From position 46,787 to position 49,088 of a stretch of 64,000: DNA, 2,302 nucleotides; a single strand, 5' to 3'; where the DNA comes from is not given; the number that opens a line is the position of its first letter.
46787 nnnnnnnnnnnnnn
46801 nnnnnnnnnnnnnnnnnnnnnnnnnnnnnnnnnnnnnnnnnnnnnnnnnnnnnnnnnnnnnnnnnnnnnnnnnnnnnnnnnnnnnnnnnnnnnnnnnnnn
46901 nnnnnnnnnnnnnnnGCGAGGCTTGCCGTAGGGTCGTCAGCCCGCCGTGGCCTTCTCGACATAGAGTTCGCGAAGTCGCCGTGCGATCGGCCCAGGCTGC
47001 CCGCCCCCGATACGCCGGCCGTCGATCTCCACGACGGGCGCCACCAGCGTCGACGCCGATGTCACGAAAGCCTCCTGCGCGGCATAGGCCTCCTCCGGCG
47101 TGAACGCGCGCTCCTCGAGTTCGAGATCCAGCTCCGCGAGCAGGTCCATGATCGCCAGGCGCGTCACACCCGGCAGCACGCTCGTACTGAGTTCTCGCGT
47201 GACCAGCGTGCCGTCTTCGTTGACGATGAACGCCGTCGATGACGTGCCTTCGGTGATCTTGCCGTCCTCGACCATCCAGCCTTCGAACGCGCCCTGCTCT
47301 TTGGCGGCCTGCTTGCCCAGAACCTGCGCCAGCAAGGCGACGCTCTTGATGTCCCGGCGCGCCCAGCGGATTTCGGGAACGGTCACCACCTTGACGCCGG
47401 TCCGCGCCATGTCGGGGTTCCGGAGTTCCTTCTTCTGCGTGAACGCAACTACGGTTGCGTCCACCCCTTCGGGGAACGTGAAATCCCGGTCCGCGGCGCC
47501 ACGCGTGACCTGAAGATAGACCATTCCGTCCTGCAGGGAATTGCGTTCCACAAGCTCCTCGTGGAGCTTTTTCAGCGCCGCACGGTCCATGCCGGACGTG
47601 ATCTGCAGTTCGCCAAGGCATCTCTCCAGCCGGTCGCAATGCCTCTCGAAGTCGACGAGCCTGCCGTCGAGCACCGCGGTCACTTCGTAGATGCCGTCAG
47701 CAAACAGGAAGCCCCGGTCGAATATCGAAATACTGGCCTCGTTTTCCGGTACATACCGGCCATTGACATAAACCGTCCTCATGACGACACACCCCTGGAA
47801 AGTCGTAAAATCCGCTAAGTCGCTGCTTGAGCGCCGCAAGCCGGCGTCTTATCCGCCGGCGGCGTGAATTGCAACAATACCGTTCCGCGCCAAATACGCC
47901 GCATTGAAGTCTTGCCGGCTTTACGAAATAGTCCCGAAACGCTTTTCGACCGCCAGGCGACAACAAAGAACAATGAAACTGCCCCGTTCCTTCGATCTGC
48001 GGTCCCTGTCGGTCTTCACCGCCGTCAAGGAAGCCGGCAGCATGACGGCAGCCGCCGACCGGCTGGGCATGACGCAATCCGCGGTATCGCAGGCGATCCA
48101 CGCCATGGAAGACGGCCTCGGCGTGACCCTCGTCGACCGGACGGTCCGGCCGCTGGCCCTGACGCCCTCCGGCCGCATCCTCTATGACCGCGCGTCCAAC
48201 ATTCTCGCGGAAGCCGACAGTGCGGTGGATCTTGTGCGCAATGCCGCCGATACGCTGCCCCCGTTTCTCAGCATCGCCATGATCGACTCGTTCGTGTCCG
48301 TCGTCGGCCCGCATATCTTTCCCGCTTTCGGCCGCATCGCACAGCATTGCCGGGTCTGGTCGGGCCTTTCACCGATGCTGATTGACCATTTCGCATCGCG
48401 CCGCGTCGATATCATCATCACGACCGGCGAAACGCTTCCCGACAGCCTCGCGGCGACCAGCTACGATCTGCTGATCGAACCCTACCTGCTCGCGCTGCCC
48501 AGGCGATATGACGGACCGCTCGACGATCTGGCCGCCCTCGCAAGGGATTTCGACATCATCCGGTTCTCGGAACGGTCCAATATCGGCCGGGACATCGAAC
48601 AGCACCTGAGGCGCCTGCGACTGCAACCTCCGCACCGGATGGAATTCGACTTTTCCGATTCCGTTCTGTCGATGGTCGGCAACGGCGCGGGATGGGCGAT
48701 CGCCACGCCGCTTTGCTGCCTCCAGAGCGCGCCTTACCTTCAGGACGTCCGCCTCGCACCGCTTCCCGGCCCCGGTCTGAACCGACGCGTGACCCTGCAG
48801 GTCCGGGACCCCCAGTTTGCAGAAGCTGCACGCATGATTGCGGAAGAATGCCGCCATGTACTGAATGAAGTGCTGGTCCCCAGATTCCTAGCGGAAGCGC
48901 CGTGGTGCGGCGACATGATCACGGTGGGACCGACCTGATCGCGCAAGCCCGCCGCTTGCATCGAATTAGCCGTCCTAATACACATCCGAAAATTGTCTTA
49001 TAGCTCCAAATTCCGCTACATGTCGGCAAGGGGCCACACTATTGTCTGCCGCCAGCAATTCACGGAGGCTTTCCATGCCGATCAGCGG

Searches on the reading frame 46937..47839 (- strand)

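Call 6: search_protein_families(library=ncbifam, proteins=[window:46937-47839:-], max_evalue=0.01)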
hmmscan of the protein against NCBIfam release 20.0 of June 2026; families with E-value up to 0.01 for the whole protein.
window:46937-47839:- (300 aa): 20 families
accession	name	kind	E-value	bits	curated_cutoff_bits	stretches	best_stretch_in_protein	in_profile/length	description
NF005209.0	PRK06680.1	subfamily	2.6e-119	397.4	320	1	21-298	3-282/286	D-amino-acid transaminase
TIGR01121.1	D_amino_aminoT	equivalog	4.1e-74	249.2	277.45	1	23-296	2-274/276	D-amino-acid transaminase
NF006185.0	PRK08320.1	subfamily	1e-55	189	363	1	21-296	3-282/292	branched-chain amino acid aminotransferase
NF009066.0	PRK12400.1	equivalog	1.5e-45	155.9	538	1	34-293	20-278/290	D-amino-acid transaminase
NF005800.0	PRK07650.1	equivalog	1e-41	143.1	308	1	23-296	3-275/290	aminodeoxychorismate lyase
NF009126.0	PRK12479.1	equivalog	2.5e-40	138.5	518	1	22-293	5-280/299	branched-chain-amino-acid transaminase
TIGR01122.1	ilvE_I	equivalog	1.9e-38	132.3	245.55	1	24-295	1-282/298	branched-chain-amino-acid transaminase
NF005146.0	PRK06606.1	equivalog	1.2e-32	113.1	279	1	21-295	7-290/307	branched-chain amino acid transaminase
NF004761.0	PRK06092.1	equivalog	2e-30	105.9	260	1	24-274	3-249/268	aminodeoxychorismate lyase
TIGR03461.1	pabC_Proteo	equivalog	7.3e-29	100.8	176.85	1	33-274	6-247/262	aminodeoxychorismate lyase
NF005726.0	PRK07544.1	equivalog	5.4e-24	84.8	396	1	22-295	12-286/295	branched-chain amino acid aminotransferase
NF005888.0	PRK07849.1-3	equivalog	4.9e-23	81.5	273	1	21-277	13-274/298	aminodeoxychorismate lyase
NF009896.0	PRK13356.1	equivalog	2e-21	76.4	262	1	22-298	9-284/287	branched-chain amino acid aminotransferase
TIGR01123.1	ilvE_II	equivalog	4.7e-13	48.8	250.05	1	189-292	181-294/313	branched-chain-amino-acid transaminase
NF005887.0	PRK07849.1-2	equivalog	3.9e-12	46.1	278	1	47-292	31-282/291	aminodeoxychorismate lyase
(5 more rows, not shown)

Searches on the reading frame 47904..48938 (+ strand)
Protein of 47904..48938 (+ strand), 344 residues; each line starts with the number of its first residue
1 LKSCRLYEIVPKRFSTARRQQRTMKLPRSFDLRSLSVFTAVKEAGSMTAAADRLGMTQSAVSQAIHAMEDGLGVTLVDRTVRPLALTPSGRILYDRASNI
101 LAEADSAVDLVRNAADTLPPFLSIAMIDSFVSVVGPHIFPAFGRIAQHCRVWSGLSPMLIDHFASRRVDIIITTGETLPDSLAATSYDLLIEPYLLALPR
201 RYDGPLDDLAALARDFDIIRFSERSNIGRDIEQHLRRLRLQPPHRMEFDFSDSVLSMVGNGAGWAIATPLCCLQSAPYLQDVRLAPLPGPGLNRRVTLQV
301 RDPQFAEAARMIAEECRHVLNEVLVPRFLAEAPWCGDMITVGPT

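Call 46: search_protein_families(library=pfam, proteins=[window:47904-48938:+], max_evalue=0.00001)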
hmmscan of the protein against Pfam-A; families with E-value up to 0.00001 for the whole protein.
window:47904-48938:+ (344 aa): 2 families
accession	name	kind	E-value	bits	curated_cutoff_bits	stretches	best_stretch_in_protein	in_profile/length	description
PF00126.33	HTH_1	-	3.9e-21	75.2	26.6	1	32-91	1-60/60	Bacterial regulatory helix-turn-helix protein, lysR family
PF03466.25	LysR_substrate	-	2.5e-15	56.9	28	1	122-310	8-198/209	LysR substrate binding domain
